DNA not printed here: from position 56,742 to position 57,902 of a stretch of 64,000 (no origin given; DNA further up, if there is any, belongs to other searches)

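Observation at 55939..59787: Divergent four-gene cassette: radical SAM + 287-aa orphan / P-loop kinase-like + O-methyltransferase, a candidate uncharacterised biosynthetic or modification system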

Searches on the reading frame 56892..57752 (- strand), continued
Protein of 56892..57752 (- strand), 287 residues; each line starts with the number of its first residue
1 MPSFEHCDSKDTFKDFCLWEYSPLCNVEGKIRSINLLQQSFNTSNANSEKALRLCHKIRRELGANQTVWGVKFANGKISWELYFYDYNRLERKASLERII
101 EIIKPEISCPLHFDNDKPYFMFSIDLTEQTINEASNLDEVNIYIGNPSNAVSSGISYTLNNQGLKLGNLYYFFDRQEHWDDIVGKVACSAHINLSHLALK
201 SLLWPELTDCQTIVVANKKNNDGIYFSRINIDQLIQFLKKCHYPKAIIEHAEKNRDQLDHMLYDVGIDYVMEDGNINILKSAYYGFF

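Call 25: search_protein_families(library=pfam, proteins=[L064:9069-9917:+, L007:7137-7940:+, L007:9869-10933:+, L022:11866-12666:+, L034:1-1953:-, L075:7783-9204:+, L057:19124-19471:-, L072:1904-2557:+, L015:12846-20852:+, L007:1-5994:+], max_evalue=0.01)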
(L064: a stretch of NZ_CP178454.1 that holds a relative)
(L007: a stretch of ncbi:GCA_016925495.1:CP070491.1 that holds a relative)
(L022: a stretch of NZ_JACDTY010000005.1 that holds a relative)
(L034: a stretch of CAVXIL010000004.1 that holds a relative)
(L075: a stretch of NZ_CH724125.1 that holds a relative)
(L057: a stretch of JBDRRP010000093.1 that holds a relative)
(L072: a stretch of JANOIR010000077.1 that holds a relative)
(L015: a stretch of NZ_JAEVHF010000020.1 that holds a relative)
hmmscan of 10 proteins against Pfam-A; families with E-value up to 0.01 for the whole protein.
L064:9069-9917:+ (283 aa): 0 families

L007:7137-7940:+ (268 aa): 0 families

L007:9869-10933:+ (355 aa): 0 families

L022:11866-12666:+ (267 aa): 1 family
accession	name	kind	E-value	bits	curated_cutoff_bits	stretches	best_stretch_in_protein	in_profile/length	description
PF07277.16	SapC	-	3.3e-72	243.1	28.9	1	24-238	4-218/220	SapC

L034:1-1953:- (651 aa): 4 families
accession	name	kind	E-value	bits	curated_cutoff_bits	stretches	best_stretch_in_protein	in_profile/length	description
PF13437.12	HlyD_3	-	4.7e-06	27.7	22.2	1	569-629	16-76/106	HlyD family secretion protein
PF02163.28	Peptidase_M50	-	0.00022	21.1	27.2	1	201-370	5-130/221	Peptidase family M50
PF05402.18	PqqD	-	0.00083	20.1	23.4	1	37-101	2-67/67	Coenzyme PQQ synthesis protein D (PqqD)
PF16576.10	HlyD_D23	-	0.00092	19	30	1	463-605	20-161/214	Barrel-sandwich domain of CusB or HlyD membrane-fusion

L075:7783-9204:+ (474 aa): 1 family
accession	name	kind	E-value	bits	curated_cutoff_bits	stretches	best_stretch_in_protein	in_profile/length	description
PF02321.23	OEP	-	4.2e-48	164.1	22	2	246-433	1-187/187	Outer membrane efflux protein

L057:19124-19471:- (115 aa): 1 family
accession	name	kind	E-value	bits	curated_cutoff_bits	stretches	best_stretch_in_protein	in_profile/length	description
PF11950.13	DUF3467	-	2.7e-22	79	25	1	22-113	12-91/92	Protein of unknown function (DUF3467)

L072:1904-2557:+ (218 aa): 1 family
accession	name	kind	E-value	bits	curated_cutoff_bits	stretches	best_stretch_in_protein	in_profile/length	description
PF13759.12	2OG-FeII_Oxy_5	-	9.3e-17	61.7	27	1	113-212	2-101/101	Putative 2OG-Fe(II) oxygenase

L015:12846-20852:+ (2669 aa): 1 family
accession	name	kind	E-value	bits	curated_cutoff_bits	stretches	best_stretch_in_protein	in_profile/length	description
PF00353.25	HemolysinCabind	-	7.8e-28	96.5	23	8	375-410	1-36/36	RTX calcium-binding nonapeptide repeat (4 copies)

L007:1-5994:+ (1998 aa): 3 families
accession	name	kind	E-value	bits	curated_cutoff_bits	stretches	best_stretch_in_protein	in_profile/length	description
PF00353.25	HemolysinCabind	-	3.1e-40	136.1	23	10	1004-1039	1-36/36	RTX calcium-binding nonapeptide repeat (4 copies)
PF00413.30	Peptidase_M10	-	0.00087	19.6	24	1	1864-1891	103-130/159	Matrixin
PF13583.11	Reprolysin_4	-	0.0017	18.5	22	1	1868-1892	137-158/203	Metallo-peptidase family M12B Reprolysin-like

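Call 29: search_protein_families(library=ncbifam, proteins=[L064:9069-9917:+, L007:7137-7940:+, L007:9869-10933:+, L022:11866-12666:+, L034:1-1953:-, L075:7783-9204:+, L057:19124-19471:-, L072:1904-2557:+, L018:1-1539:-, L015:12846-20852:+], max_evalue=0.001)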
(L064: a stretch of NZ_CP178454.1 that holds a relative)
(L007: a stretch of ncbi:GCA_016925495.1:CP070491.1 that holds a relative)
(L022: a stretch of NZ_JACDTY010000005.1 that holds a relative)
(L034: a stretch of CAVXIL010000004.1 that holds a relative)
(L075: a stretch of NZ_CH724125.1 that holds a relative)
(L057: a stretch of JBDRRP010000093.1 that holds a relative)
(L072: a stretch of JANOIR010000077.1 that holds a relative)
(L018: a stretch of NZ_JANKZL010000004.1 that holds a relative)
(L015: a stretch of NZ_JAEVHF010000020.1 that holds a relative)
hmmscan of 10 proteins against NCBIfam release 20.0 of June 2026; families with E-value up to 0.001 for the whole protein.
L064:9069-9917:+ (283 aa): 0 families

L007:7137-7940:+ (268 aa): 0 families

L007:9869-10933:+ (355 aa): 0 families

L022:11866-12666:+ (267 aa): 0 families

L034:1-1953:- (651 aa): 7 families
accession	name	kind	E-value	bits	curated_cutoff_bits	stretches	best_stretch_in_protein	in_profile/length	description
NF041824.1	daptide_HExxH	equivalog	2.8e-43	148.5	300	1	18-414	1-372/379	daptide biosynthesis intramembrane metalloprotease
NF058609.1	RiPP_HExxH_LiaK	equivalog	1.8e-09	37.6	225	1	165-328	60-219/246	YydH/LiaK family epipeptide maturation metalloprotease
TIGR01843.1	type_I_hlyD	subfamily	8e-08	31.7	208.65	1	427-556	7-129/422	HlyD family type I secretion periplasmic adaptor subunit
TIGR01730.1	RND_mfp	subfamily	1.7e-06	27.2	94.9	1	461-532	25-96/322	efflux RND transporter periplasmic adaptor subunit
TIGR03794.1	NHLM_micro_HlyD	equivalog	0.00025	20.1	156.2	1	434-552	31-152/421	NHLP bacteriocin system secretion protein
TIGR04248.1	SCM_PqqD_rel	equivalog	0.00087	19.5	100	0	35-89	14-68/84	SynChlorMet cassette protein ScmD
TIGR00998.1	8a0101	subfamily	0.00087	18.3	390.8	0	429-529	9-110/334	EmrA/EmrK family multidrug efflux transporter periplasmic adaptor subunit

L075:7783-9204:+ (474 aa): 6 families
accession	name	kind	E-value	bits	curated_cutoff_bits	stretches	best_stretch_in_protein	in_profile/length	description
TIGR01844.1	type_I_sec_TolC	subfamily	3.9e-87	292.9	225.15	1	28-446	2-411/414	TolC family outer membrane protein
NF007002.0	PRK09465.1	equivalog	2.8e-77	260.2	495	1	5-454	2-445/460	outer membrane channel protein TolC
NF052390.1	efflux_OMP_AbuO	equivalog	2.6e-50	171.4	700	1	23-447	15-445/447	multidrug efflux outer membrane protein AbuO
TIGR01845.1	outer_NodT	subfamily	2.6e-21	76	210.05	1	33-433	61-458/460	efflux transporter outer membrane subunit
NF007347.1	PRK09837.1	subfamily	5e-08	32.3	598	1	139-433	164-456/461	Cu(I)/Ag(I) efflux RND transporter outer membrane protein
NF033143.1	efflux_OM_AdeK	equivalog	5.7e-05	22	900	1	30-414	63-440/480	multidrug efflux RND transporter AdeIJK outer membrane channel subunit AdeK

L057:19124-19471:- (115 aa): 0 families

L072:1904-2557:+ (218 aa): 1 family
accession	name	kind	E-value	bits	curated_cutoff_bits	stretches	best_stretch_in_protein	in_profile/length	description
TIGR02466.1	TIGR02466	subfamily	8.7e-12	45.3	62.5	1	93-214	77-199/201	TIGR02466 family protein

L018:1-1539:- (513 aa): 8 families
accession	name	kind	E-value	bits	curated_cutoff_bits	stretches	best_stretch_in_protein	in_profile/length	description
NF009538.1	PRK12904.1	equivalog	2e-137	459.6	814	1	40-512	9-456/814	preprotein translocase subunit SecA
TIGR00963.1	secA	equivalog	6.4e-133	444.7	800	1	55-512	1-438/787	preprotein translocase subunit SecA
NF006630.0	PRK09200.1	subfamily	2.4e-128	429.4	862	1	38-512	7-460/789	preprotein translocase subunit SecA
TIGR04397.1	SecA2_Bac_anthr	exception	1.9e-120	403.3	1085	1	40-512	8-458/774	accessory Sec system translocase SecA2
TIGR03714.1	secA2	equivalog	2.8e-105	353.2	930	1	44-512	5-456/762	accessory Sec system translocase SecA2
NF009536.0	PRK12901.1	equivalog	5.7e-103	345.9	1493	2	111-277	172-320/1118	preprotein translocase subunit SecA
TIGR04221.1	SecA2_Mycobac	equivalog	7.3e-96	322.1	725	1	44-512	17-457/762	accessory Sec system translocase SecA2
NF012136.0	SecA2_Lm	equivalog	3.9e-82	276.5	1100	1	44-512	10-455/776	accessory Sec system translocase SecA2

L015:12846-20852:+ (2669 aa): 5 families
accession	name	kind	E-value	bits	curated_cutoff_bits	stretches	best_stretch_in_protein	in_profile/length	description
NF012206.1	LktA_tand_53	repeat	1.2e-46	156.7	50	5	2479-2530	2-53/53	tandem repeat-containing filamentous protein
NF033943.0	RTX_toxin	subfamily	1.4e-19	69.8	1000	3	274-411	671-800/930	RTX family hemolysin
NF035945.1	Zn_serralysin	subfamily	3.7e-12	46.2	500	1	239-350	277-400/462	serralysin family metalloprotease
NF012209.1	LEPR-8K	domain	2.2e-06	27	17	1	56-73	1-18/24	LEPR-XLL domain-containing protein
NF053766.1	ZapA_metallo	exception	3.2e-06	26.4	940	0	242-333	291-392/483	ZapA family metalloprotease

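Call 39: search_protein_families(library=pfam, proteins=[L047:3130-4710:-, L007:11006-12583:+, L010:4748-6811:+, L062:3071-5938:+], max_evalue=0.001)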
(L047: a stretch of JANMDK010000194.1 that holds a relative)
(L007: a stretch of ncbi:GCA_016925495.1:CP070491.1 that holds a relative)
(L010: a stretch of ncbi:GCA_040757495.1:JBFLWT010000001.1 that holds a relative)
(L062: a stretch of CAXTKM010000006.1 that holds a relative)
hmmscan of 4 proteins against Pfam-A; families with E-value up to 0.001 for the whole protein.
L047:3130-4710:- (526 aa): 2 families
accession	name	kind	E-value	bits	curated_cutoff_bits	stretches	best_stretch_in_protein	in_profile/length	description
PF04820.20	Trp_halogenase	-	3.3e-156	521.1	21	1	21-485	1-457/458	Tryptophan halogenase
PF01266.30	DAO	-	0.00091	19.3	27.9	0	22-249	2-213/353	FAD dependent oxidoreductase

L007:11006-12583:+ (526 aa): 8 families
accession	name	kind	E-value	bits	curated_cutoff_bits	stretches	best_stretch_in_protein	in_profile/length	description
PF10119.14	MethyTransf_Reg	-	2.6e-24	86.3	25.5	1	219-300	3-84/84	Predicted methyltransferase regulatory domain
PF21782.3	PKMT_2nd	-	3.9e-23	82.1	27.8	1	427-523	1-98/98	PKMT, C-terminal winged helix domain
PF08242.18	Methyltransf_12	-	3.9e-14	53.6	30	1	50-147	1-97/98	Methyltransferase domain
PF13649.12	Methyltransf_25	-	5.4e-14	53.1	27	1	49-146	1-97/97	Methyltransferase domain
PF13847.12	Methyltransf_31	-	3.7e-13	49.8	27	1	46-168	4-123/145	Methyltransferase domain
PF13489.12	Methyltransf_23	-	5.9e-10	39.6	27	1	41-173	18-137/164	Methyltransferase domain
PF08241.18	Methyltransf_11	-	2.1e-09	38.3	21.2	1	50-149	1-94/95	Methyltransferase domain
PF02390.23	Methyltransf_4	-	3.1e-08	33.7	24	1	48-104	4-60/173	Putative methyltransferase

L010:4748-6811:+ (688 aa): 1 family
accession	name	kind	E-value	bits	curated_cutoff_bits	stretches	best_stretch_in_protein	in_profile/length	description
PF11950.13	DUF3467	-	6.2e-11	42.6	25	1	9-89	15-91/92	Protein of unknown function (DUF3467)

L062:3071-5938:+ (956 aa): 0 families

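Call 42: find_encoding_contigs(protein=P0007, flank=10000, max_places=1)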
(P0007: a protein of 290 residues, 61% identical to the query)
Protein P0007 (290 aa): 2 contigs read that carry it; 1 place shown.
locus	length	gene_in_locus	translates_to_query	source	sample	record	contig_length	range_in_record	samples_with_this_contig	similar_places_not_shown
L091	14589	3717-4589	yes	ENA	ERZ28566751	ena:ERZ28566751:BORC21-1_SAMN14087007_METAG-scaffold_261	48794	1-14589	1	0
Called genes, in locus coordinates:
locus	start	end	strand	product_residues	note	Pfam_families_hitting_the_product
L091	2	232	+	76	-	?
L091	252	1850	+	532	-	PF00015:MCPsignal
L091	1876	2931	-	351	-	PF08100:Dimerisation, PF00891:Methyltransf_2, PF08242:Methyltransf_12 (weak)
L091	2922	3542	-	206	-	-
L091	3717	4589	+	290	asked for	-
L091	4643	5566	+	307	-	PF04055:Radical_SAM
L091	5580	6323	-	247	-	PF25919:BSH_CusB (faint), PF25917:BSH_RND, PF25973:BSH_CzcB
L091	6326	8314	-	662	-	PF07517:SecA_DEAD, PF00270:DEAD, PF01043:SecA_PP_bind, PF21090:P-loop_SecA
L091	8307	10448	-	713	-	-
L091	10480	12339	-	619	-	PF13492:GAF_3 (faint), PF25973:BSH_CzcB (weak)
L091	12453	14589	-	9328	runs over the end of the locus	-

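Call 43: find_encoding_contigs(protein=P0008, flank=10000, max_places=1)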
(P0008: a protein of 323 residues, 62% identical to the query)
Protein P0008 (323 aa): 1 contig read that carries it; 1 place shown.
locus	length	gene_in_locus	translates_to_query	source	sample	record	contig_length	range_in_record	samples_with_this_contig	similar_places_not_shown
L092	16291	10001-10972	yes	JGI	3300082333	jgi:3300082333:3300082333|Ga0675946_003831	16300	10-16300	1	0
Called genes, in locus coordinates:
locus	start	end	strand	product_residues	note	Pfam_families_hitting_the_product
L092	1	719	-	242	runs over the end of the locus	?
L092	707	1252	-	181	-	PF14316:DUF4381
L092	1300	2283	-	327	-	PF01882:DUF58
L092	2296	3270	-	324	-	PF00493:MCM (weak), PF20030:bpMoxR, PF07726:AAA_3, PF07728:AAA_5, PF17863:AAA_lid_2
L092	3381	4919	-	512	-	PF00884:Sulfatase, PF16347:SGSH_C (weak)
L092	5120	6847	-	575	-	PF01663:Phosphodiest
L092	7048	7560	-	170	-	-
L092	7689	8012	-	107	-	-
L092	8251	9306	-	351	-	PF08100:Dimerisation (weak), PF00891:Methyltransf_2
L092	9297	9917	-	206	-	-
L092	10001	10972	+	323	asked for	-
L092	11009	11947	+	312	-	PF04055:Radical_SAM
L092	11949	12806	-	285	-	PF25917:BSH_RND, PF25919:BSH_CusB (weak), PF25973:BSH_CzcB, PF25984:BSH_YknX (weak)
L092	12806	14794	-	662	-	PF07517:SecA_DEAD, PF00270:DEAD (weak), PF01043:SecA_PP_bind, PF21090:P-loop_SecA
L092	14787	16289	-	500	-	?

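Call 48: search_solved_structures(query=A1, max_evalue=10)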
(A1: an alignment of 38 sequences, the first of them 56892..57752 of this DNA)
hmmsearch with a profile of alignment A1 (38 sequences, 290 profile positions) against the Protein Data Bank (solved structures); distinct sequences matched with E-value up to 10: 2.
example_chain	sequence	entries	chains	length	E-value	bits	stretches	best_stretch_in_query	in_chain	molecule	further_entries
3o3x_A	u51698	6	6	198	0.076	15.3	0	47-81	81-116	gp41-5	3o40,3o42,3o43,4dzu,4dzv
5yb4_E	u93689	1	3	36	0.96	11.7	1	50-81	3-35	N36KR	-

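Call 61: search_protein_families(library=pfam, alignment_id=A1, max_evalue=10)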
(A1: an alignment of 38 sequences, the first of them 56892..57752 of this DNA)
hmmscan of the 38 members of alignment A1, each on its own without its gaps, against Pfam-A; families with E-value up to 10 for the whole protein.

A. member 1, window:56892-57752:- (287 aa): 1 family
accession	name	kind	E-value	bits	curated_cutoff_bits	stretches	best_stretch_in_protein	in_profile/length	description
PF12681.13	Glyoxalase_2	-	0.064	13.6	30.1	1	205-268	47-109/118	Glyoxalase-like domain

B. families by the number of members that match (of 38 scanned): 12 families
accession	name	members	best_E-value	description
PF00558.24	Vpu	2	0.12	Vpu protein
PF07580.19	Peptidase_M26_C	1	0.02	M26 IgA1-specific Metallo-endopeptidase C-terminal region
PF12681.13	Glyoxalase_2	1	0.064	Glyoxalase-like domain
PF07901.16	DUF1672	1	0.064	Protein of unknown function (DUF1672)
PF24515.1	ARM_KNTC1_3rd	1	0.077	KNTC1 third ARM-repeats domain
PF00791.26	ZU5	1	0.099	ZU5 domain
PF17878.8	ssDBP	1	0.1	Phage single-stranded DNA-binding protein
PF04464.20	Glyphos_transf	1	0.15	CDP-Glycerol:Poly(glycerophosphate) glycerophosphotransferase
PF11504.14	Colicin_Ia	1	0.19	Colicin Ia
PF08861.15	DUF1828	1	0.21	Domain of unknown function DUF1828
PF23471.1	Cap15_TM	1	0.22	Cap15, TM helices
PF23870.1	DUF7225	1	0.24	Domain of unknown function (DUF7225)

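Call 71: find_encoding_contigs(protein=P0004, flank=8000, max_places=3)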
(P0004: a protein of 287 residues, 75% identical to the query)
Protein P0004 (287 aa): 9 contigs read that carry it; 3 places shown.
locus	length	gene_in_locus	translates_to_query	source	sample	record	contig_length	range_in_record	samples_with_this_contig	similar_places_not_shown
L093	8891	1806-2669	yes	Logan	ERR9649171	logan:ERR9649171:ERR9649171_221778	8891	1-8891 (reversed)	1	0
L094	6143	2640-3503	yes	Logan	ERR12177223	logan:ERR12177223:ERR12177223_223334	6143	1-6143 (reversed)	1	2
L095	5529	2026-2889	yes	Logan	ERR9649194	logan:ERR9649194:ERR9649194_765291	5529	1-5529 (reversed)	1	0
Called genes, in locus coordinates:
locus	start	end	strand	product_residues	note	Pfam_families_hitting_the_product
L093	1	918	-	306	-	?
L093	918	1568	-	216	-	-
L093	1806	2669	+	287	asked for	-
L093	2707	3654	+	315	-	PF04055:Radical_SAM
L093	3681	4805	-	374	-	PF03825:Nuc_H_symport, PF07690:MFS_1, PF12832:MFS_1_like, PF07690:MFS_1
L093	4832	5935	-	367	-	PF01264:Chorismate_synt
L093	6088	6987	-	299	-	PF07669:Eco57I (weak), PF03602:Cons_hypoth95 (weak), PF05175:MTS, PF06325:PrmA (faint), PF13847:Methyltransf_31, PF13649:Methyltransf_25 (weak)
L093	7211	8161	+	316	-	PF13505:OMP_b-brl (faint), PF13609:Porin_4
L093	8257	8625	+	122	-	-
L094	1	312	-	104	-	?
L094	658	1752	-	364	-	PF00891:Methyltransf_2, PF08242:Methyltransf_12 (weak)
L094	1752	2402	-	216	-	-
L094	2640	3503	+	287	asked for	-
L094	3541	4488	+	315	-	PF04055:Radical_SAM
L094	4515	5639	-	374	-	PF03825:Nuc_H_symport, PF07690:MFS_1, PF12832:MFS_1_like, PF07690:MFS_1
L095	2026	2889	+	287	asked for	-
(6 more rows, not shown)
